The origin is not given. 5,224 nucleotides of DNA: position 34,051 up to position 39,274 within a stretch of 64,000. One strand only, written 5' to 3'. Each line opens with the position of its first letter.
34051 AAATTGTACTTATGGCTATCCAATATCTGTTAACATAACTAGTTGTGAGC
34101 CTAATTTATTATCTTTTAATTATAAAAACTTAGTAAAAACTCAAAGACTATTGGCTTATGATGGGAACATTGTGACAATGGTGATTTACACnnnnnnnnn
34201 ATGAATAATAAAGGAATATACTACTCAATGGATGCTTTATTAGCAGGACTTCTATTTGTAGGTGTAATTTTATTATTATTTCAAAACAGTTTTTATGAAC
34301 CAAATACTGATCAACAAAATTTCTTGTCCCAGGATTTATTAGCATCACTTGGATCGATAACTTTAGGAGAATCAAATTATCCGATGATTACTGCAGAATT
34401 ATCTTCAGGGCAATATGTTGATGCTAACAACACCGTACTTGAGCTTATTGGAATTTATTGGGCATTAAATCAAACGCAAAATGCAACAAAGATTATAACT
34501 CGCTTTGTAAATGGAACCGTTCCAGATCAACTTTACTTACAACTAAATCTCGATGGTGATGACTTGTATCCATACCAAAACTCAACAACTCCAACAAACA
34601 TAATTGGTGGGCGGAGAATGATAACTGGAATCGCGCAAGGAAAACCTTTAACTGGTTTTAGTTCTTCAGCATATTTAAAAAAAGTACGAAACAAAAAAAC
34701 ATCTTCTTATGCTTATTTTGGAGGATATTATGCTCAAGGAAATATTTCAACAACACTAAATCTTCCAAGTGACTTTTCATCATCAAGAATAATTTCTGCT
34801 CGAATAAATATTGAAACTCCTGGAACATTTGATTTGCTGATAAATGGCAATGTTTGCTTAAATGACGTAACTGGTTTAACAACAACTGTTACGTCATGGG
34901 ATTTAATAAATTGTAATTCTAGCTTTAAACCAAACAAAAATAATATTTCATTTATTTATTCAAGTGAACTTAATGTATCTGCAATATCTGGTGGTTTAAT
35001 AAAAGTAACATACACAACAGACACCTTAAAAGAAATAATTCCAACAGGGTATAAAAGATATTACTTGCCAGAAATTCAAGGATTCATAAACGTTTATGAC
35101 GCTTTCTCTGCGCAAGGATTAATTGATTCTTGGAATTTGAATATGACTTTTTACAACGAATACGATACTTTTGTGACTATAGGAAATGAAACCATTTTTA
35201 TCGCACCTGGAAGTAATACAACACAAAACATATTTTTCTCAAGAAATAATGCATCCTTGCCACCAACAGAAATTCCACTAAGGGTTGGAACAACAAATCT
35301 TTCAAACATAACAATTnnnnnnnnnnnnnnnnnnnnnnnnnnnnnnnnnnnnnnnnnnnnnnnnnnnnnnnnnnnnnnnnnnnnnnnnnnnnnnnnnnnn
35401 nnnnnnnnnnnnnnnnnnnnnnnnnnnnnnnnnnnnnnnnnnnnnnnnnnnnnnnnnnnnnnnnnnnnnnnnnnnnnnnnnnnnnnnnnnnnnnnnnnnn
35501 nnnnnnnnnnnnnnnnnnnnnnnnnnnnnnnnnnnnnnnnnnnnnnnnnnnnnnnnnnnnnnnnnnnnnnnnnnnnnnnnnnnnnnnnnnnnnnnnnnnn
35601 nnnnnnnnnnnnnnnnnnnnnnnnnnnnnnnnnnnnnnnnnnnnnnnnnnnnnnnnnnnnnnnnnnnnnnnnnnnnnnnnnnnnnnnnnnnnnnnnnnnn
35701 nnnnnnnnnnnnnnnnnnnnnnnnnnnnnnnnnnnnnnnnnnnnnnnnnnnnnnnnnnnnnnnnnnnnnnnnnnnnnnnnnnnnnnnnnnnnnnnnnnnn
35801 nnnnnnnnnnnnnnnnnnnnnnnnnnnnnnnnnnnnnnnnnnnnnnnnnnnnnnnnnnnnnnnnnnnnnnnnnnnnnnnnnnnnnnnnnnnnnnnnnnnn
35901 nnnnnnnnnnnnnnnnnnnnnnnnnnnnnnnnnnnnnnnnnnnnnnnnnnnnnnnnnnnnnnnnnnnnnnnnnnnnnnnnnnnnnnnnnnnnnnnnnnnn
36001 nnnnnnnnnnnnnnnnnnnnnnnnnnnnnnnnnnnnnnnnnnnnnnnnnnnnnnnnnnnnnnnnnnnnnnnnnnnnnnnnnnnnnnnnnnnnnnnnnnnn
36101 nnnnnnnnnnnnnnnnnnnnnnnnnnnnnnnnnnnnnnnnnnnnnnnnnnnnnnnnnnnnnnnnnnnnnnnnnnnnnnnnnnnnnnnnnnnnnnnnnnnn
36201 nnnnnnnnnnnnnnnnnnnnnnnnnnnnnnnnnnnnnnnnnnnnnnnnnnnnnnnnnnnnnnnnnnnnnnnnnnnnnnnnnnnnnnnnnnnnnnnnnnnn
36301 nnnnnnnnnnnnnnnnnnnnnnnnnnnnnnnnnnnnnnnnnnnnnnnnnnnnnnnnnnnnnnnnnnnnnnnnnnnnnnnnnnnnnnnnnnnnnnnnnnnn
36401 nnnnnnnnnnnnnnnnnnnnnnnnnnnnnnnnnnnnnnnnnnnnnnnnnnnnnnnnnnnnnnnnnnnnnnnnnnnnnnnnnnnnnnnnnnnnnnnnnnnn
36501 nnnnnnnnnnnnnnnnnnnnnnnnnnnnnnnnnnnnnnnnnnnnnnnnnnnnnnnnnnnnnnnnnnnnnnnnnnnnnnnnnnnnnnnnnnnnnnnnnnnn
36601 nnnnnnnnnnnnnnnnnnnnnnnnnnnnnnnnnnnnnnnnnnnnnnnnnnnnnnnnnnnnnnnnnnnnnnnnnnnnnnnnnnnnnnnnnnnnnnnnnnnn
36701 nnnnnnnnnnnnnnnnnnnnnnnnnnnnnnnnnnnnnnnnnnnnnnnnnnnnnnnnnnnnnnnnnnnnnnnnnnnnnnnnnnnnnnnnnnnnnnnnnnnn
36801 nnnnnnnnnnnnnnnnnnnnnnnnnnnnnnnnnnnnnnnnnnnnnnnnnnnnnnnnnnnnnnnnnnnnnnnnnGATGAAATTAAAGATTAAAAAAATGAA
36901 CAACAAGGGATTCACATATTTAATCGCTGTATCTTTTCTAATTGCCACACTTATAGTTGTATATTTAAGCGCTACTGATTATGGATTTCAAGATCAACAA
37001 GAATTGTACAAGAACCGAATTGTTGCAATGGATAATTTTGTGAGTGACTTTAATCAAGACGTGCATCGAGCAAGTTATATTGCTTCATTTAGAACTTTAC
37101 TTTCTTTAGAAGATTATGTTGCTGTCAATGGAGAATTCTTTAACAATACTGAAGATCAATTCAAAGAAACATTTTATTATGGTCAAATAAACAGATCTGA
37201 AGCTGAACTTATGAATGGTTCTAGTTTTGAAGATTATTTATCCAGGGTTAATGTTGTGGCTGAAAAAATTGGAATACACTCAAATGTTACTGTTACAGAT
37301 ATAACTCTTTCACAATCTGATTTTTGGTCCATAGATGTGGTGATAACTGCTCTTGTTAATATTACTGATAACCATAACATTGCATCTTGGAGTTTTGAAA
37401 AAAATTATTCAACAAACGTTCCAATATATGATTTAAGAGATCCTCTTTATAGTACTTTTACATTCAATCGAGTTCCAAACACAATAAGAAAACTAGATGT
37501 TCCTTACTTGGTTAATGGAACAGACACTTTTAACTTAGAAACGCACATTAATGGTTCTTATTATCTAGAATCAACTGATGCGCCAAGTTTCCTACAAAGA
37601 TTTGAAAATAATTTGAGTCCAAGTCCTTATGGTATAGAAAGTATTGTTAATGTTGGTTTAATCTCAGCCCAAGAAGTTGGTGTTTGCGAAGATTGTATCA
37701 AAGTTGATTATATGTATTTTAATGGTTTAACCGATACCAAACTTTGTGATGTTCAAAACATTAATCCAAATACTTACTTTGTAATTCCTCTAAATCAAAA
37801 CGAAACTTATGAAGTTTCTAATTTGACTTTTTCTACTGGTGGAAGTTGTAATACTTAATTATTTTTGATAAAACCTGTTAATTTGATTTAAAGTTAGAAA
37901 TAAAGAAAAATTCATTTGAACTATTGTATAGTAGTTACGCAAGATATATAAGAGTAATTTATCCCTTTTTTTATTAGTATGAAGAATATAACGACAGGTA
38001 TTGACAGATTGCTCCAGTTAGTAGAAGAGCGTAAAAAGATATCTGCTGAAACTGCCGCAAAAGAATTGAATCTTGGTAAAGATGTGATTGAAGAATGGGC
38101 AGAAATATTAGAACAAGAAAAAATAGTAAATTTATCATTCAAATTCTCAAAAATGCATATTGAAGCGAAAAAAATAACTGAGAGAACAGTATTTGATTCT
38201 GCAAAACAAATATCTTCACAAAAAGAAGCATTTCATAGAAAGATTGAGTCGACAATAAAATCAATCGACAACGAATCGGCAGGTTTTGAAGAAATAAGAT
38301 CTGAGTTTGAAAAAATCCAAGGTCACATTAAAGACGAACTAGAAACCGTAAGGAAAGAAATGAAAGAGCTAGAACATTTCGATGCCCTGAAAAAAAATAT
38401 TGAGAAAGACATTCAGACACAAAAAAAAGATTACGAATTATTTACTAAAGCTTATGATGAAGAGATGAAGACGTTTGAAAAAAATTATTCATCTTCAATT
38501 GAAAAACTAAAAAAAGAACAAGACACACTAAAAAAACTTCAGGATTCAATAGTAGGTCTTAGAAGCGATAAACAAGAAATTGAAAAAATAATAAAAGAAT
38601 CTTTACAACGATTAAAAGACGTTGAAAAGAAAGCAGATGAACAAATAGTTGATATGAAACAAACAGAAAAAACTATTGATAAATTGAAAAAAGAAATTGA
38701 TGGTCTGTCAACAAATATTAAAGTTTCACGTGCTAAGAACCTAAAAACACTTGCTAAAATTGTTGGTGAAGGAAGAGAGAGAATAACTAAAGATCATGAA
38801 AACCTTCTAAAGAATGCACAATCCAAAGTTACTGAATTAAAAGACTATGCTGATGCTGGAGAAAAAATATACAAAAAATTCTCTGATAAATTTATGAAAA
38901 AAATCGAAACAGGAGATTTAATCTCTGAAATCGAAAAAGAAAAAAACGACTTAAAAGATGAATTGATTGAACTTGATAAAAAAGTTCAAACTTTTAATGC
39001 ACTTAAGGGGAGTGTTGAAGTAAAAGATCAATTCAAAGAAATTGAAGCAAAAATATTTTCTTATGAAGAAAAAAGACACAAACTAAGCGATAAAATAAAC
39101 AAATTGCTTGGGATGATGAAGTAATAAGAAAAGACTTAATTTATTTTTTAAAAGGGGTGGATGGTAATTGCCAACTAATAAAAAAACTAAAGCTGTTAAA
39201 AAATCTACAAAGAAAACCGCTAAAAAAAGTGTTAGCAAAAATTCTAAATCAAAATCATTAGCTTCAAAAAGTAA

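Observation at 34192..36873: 893-aa pilin-like protein with a MIDAS-containing vWA domain: probable pilus-tip or minor-pilin adhesin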

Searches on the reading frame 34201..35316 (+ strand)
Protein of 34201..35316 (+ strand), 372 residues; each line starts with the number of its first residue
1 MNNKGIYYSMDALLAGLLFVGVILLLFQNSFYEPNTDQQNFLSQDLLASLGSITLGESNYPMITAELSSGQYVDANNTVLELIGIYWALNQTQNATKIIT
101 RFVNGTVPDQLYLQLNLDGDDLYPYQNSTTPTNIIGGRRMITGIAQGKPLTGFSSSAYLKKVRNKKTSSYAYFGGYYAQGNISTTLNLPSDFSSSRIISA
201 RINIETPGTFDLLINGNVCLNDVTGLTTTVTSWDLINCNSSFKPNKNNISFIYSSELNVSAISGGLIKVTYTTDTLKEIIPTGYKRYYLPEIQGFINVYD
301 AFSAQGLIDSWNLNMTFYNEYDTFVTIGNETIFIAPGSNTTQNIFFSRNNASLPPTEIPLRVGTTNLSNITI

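Call 53: predict_structure(alignment_id=A2)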
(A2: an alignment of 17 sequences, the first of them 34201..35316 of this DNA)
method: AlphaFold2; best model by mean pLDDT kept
length: 372 residues; sequences in the alignment: 17
mean_pLDDT: 65.4   pTM: 0.39
mean pLDDT of the five models: 65.4, 65.1, 63.6, 62.2, 59.9
residues with pLDDT >= 90: 23; 70-90: 149; 50-70: 119; < 50: 81
segments of 3 or more residues with pLDDT < 50: 1-5, 29-41, 127-149, 154-163, 174-178, 276-299
pLDDT, mean of each block of 10 residues (from residue 1): 51 68 55 34 60 77 83 77 70 82 67 65 56 34 39 38 55 51 75 87 83 93 83 90 87 74 71 50 34 39 61 74 77 79 78 66 60 63
secondary structure, 60 per line:
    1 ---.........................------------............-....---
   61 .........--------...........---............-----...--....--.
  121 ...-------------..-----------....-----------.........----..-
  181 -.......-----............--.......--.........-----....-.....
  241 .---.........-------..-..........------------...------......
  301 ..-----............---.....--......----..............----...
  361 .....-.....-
elements in order: H4-28 H41-52 H61-69 H79-88 H92-103 E114-117 E120-123 E150-153 E165-173 E182-188 E197-205 E208-214 E217-225 E231-234 H236-241 E245-253 E264-273 E286-288 E295-302 E308-319 E323-327 E330-335 E340-353 E358-365 E367-371

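Call 55: fold_search(model_id=the predicted structure, library=pdb)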
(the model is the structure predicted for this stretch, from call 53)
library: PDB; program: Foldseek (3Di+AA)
matches with E <= 10: 1383; with E <= 0.001: 76
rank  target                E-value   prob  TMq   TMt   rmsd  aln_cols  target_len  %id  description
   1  3vd5_A                4.7e-05  1.00  0.17  0.07  18.6       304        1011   11  E. coli (lacZ) beta-galactosidase (N460S) (released 2012-04-11)
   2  6v1v_A                5.2e-05  0.97  0.14  0.08  19.6       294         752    9  VIP3B (VIP3B_2160) adapted for crystallization (released 2019-12-18)
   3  9hpm_A                5.5e-05  1.00  0.18  0.08  17.9       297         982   11  E. coli beta-galactosidase labeled with Chromeo P503 dye purified using MISO from 1ug (released 2025-11-05)
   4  6kuz_A                6.1e-05  0.99  0.18  0.07  18.0       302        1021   10  E.coli beta-galactosidase (E537Q) in complex with fluorescent probe KSL01 (released 2020-07-08)
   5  3t2p_B                6.1e-05  0.98  0.16  0.07  18.1       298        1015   11  E. coli (lacZ) beta-galactosidase (S796D) in complex with IPTG (released 2012-01-18)
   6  6v1v_D                8.0e-05  0.97  0.16  0.09  19.4       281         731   10  VIP3B (VIP3B_2160) adapted for crystallization (released 2019-12-18)
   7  9y45_A                8.9e-05  1.00  0.17  0.07  18.5       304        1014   10  His-tagged beta galactosidase (LacZ) on a Ni-NTA lipid monolayer grid (released 2025-11-26)
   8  9fmt_D                9.9e-05  1.00  0.25  0.17  16.4       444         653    6  Cryo-EM structure of the BcsB hexameric crown from the E. coli cellulose secretion macrocomplex (released 2024-10-16)
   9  6za2_A                1.0e-04  1.00  0.22  0.09  17.7       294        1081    8  Crystal structure of dimeric latent PorU from Porphyromonas gingivalis (released 2021-09-29)
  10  8ri6_C                1.0e-04  0.98  0.15  0.07  18.5       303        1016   10  Beta-galactosidase (LacZ) purified from E. coli. (released 2025-01-01)
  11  9hpl_A                1.1e-04  1.00  0.19  0.08  18.1       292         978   11  E. coli beta-galactosidase labeled with Chromeo P503 dye purified using MISO (released 2025-11-05)
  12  6cvm_A                1.1e-04  0.99  0.17  0.07  18.5       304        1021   10  Atomic resolution cryo-EM structure of beta-galactosidase (released 2018-05-30)
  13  7brs_C                1.2e-04  0.98  0.17  0.07  17.9       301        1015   11  E.coli beta-galactosidase (E537Q) in complex with fluorescent probe KSA02 (released 2021-03-03)
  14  6za2_B                1.2e-04  1.00  0.22  0.09  17.7       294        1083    8  Crystal structure of dimeric latent PorU from Porphyromonas gingivalis (released 2021-09-29)
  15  3t2p_A                1.4e-04  0.99  0.18  0.07  17.9       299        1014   11  E. coli (lacZ) beta-galactosidase (S796D) in complex with IPTG (released 2012-01-18)
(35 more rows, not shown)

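Call 62: search_protein_representatives(alignment_id=A2)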
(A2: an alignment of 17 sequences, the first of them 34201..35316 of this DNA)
Query: 17 sequences, 376 profile positions. Proteins with E-value up to 0.001 (for the whole library): 1148; up to 1e-10: 762; up to 1e-30: 456. The best 150 are listed.
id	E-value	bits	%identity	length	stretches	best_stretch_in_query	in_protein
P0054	3.6e-157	539.6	-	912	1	1-375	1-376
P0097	1.6e-114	399.2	-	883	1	6-372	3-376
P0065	1.8e-110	385.9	-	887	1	15-374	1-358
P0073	5.6e-105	367.8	-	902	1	8-375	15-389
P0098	6.5e-105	367.6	-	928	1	3-375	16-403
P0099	1.3e-104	366.6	-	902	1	6-376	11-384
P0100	9.8e-101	353.8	-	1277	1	7-374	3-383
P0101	1.7e-100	353.1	-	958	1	6-376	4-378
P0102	2.6e-100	352.4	-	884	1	7-374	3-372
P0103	5.4e-99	348.1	-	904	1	7-372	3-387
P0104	2.2e-96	339.5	-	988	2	4-372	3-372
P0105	2.3e-95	336.1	-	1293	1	3-372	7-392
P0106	1.1e-94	333.9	-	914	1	3-374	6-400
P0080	8.1e-94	331.1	-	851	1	6-368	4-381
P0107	4.4e-93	328.6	-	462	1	4-376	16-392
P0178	2.9e-70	253.6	-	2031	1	8-368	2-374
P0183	3.1e-69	250.1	-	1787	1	6-371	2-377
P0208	1.2e-63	231.8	-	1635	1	7-374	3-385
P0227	1.6e-59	218.2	-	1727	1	3-372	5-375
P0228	2.2e-59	217.8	-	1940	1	8-368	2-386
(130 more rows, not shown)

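Call 63: search_protein_families(library=pfam, proteins=[P0178, P0228, P0183, P0227, P0208], max_evalue=0.001)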
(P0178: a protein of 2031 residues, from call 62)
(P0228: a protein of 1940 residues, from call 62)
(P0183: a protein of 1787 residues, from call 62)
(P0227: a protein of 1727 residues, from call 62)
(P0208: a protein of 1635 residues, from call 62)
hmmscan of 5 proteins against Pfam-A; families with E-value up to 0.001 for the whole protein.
P0178 (2031 aa): 5 families
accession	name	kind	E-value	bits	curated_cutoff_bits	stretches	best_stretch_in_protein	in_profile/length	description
PF06439.18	3keto-disac_hyd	-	8e-09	36.2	26.8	1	421-585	7-186/187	3-keto-disaccharide hydrolase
PF00092.34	VWA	-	2.3e-08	34.9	23.8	1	1614-1758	33-169/174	von Willebrand factor type A domain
PF22633.2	F5_F8_type_C_2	-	5.9e-05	24.1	27.8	1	1158-1236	20-90/91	NedA-like, galactose-binding domain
PF00754.31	F5_F8_type_C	-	7.5e-05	23.3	28.2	1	1126-1241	5-114/127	F5/8 type C domain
PF13519.12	VWA_2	-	0.00011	23.3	27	1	1603-1690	21-107/107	von Willebrand factor type A domain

P0228 (1940 aa): 1 family
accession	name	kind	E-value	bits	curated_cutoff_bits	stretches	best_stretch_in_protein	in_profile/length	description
PF07705.17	CARDB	-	5.6e-17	62.2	22.7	1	537-627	18-100/101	CARDB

P0183 (1787 aa): 3 families
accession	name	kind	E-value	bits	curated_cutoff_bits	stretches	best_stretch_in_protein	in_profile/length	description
PF13385.13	Laminin_G_3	-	1.1e-26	94.2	27.6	1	1172-1325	3-150/151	Concanavalin A-like lectin/glucanases superfamily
PF07705.17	CARDB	-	8.2e-07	29.6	22.7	0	647-728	20-98/101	CARDB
PF13519.12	VWA_2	-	0.00043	21.3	27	0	1381-1439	48-107/107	von Willebrand factor type A domain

P0227 (1727 aa): 4 families
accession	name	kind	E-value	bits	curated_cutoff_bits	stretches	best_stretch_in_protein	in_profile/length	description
PF07705.17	CARDB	-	3.4e-28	98.2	22.7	2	964-1054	14-99/101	CARDB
PF13385.13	Laminin_G_3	-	2.3e-26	93.2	27.6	1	661-818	2-151/151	Concanavalin A-like lectin/glucanases superfamily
PF00092.34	VWA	-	1.1e-05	26.2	23.8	1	1348-1465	59-172/174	von Willebrand factor type A domain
PF13519.12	VWA_2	-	0.00071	20.6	27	0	1325-1396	34-107/107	von Willebrand factor type A domain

P0208 (1635 aa): 1 family
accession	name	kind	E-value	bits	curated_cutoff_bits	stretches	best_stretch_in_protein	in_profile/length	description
PF13519.12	VWA_2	-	4.6e-06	27.7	27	1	396-499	1-83/107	von Willebrand factor type A domain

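Call 79: find_homologous_proteins(query=A2, max_evalue=0.001)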
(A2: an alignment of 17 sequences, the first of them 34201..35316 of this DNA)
Query A2 (17 sequences) (372 aa, profile of the alignment): 4 proteins with E <= 0.001 among 8000 candidates.
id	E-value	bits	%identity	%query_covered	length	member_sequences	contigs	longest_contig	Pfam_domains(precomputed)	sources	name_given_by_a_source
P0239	6.0e-80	287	30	91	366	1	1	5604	-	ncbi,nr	ncbi:hypothetical protein HYX05_05400, partial [Candidatus Woesearchaeota archaeon]|nr:hypothetical 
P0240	9.2e-77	277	32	81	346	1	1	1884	-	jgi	-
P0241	1.6e-32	131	26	83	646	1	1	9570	-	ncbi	-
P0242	2.6e-8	51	22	57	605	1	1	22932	-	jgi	jgi:hypothetical protein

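Call 81: find_encoding_contigs(protein=P0241, flank=6000, max_places=1)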
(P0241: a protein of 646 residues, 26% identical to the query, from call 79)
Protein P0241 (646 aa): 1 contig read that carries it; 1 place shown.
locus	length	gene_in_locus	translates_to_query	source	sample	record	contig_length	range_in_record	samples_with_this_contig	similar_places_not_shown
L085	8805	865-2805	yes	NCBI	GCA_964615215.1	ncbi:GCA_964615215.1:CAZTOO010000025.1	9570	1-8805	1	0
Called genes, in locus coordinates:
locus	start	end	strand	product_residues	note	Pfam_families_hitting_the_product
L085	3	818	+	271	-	?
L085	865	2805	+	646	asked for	-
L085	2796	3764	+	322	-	-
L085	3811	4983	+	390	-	PF06009: (weak)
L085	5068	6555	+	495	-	PF00437:T2SSE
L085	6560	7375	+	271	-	PF00482:T2SSF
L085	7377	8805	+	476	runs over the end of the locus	PF00482:T2SSF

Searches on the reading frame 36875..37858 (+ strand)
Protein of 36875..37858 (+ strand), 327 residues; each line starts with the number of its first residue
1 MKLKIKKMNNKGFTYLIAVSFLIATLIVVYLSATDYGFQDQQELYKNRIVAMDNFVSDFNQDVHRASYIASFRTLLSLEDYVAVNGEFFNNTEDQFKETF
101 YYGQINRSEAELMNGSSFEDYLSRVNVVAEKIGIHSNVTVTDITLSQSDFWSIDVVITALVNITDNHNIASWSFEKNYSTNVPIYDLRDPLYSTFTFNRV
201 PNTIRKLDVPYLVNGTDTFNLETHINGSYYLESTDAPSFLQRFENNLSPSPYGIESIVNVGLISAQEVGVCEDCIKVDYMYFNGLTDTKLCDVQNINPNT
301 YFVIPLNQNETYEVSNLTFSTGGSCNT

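Call 3: search_protein_families(library=pfam, proteins=[window:36875-37858:+], max_evalue=0.1)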
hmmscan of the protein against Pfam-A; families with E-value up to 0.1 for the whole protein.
window:36875-37858:+ (327 aa): 0 families

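Call 4: search_protein_families(library=ncbifam, proteins=[window:36875-37858:+], max_evalue=0.1)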
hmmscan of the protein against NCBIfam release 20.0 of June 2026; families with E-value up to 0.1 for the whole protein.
window:36875-37858:+ (327 aa): 0 families

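Call 71: search_solved_structures(query=A4, max_evalue=1, show_alignments=1)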
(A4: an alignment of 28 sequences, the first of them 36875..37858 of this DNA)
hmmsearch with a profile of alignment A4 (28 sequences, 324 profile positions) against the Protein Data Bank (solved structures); distinct sequences matched with E-value up to 1: 1.
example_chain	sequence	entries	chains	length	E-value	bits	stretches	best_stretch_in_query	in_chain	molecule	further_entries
3ujm_A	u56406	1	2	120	0.65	11.8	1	230-262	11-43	Rasputin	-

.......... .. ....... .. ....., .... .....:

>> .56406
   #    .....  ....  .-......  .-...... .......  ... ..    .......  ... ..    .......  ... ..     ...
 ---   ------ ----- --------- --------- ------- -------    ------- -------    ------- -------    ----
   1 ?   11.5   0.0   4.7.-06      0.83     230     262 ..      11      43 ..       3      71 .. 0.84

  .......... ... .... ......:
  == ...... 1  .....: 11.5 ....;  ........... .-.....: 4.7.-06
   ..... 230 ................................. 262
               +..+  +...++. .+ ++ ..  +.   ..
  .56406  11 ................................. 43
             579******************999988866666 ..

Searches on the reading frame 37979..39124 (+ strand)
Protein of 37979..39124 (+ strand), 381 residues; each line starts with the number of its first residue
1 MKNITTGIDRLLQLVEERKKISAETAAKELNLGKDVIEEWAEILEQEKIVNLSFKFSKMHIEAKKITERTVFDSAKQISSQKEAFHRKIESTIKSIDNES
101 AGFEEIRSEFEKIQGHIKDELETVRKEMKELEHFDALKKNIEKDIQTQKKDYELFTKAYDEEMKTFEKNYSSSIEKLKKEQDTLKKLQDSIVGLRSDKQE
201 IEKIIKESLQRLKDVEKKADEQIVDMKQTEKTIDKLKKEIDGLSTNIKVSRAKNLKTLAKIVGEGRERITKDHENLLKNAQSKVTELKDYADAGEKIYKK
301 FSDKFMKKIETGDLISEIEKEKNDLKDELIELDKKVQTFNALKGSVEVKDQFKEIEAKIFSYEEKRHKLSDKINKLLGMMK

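Call 3: search_protein_families(library=pfam, proteins=[window:37979-39124:+], max_evalue=0.1)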
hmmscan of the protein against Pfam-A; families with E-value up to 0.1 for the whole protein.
window:37979-39124:+ (381 aa): 3 families
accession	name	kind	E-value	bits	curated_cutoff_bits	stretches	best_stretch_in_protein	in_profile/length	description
PF11348.13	DUF3150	-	3.9e-05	23.5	24.9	1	178-287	99-213/257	Protein of unknown function (DUF3150)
PF08653.15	DASH_Dam1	-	0.031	14.6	26.6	0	323-346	6-29/56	DASH complex subunit Dam1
PF08614.16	ATG16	-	0.047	14.3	33.7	1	177-264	69-155/200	Autophagy protein 16 (ATG16)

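Call 4: search_protein_families(library=ncbifam, proteins=[window:37979-39124:+], max_evalue=0.1)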
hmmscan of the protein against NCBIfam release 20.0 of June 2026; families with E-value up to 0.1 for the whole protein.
window:37979-39124:+ (381 aa): 11 families
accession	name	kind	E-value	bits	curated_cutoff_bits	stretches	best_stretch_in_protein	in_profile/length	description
TIGR02168.1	SMC_prok_B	equivalog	1.1e-06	26.8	567.35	1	159-376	733-950/1181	chromosome segregation protein SMC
TIGR02169.1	SMC_prok_A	equivalog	9.2e-06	23.6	729.4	1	33-350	193-515/1165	chromosome segregation protein SMC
NF047515.1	SpiroCoCo_C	equivalog_domain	0.00026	20.2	125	1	51-286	8-243/313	SpiroCoCo family coiled-coil protein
NF003034.1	PRK03918.1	equivalog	0.00046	18.3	700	2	59-248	172-355/878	DNA double-strand break repair ATPase Rad50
TIGR04211.1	SH3_and_anchor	equivalog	0.00061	19.4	65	1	174-257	65-151/198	TIGR04211 family SH3 domain-containing protein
NF045487.1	ASRP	equivalog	0.001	17.8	300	1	166-293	325-444/593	archaea-specific SMC-related protein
NF041034.1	Rad50_Sulf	equivalog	0.0018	16.2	1000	2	16-286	436-708/872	DNA double-strand break repair ATPase Rad50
NF051436.1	NheA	equivalog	0.0068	15.3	500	1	73-131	169-227/385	non-hemolytic enterotoxin subunit A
NF041035.1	Rad50_Halo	equivalog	0.014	13.8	1000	1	129-365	206-441/883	DNA double-strand break repair ATPase Rad50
NF002572.0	PRK02224.1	equivalog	0.035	12.4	1087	0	23-374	174-526/888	DNA double-strand break repair ATPase Rad50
NF038350.1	taxis_HmpF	equivalog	0.08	11.3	200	1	13-246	125-353/553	pilus motility taxis protein HmpF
